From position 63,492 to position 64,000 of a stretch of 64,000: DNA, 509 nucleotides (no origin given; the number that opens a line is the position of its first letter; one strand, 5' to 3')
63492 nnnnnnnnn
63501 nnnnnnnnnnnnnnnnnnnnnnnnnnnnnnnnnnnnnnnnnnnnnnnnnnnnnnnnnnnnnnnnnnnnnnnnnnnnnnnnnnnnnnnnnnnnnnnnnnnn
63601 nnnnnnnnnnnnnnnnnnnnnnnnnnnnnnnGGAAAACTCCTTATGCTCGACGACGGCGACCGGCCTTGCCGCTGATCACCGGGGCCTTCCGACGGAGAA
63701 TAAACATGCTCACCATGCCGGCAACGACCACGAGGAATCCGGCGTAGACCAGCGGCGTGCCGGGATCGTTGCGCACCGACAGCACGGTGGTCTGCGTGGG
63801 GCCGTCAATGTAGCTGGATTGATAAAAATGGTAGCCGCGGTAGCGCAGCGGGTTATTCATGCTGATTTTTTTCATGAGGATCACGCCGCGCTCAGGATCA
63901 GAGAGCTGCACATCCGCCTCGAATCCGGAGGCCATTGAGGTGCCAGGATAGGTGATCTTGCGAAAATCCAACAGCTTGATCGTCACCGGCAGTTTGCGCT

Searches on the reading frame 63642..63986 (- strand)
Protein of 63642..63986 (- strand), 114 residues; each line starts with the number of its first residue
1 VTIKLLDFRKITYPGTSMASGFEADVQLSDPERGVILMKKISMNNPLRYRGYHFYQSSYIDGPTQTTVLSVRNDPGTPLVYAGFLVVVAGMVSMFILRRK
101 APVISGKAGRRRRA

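Call 48: search_protein_families(library=pfam, proteins=[window:63642-63986:-], max_evalue=0.00001)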
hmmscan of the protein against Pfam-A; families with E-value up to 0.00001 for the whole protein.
window:63642-63986:- (114 aa): 1 family
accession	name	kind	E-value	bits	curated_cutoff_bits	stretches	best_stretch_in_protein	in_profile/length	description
PF05140.19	ResB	-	1.8e-18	67.1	24.6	2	2-63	208-269/486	ResB-like family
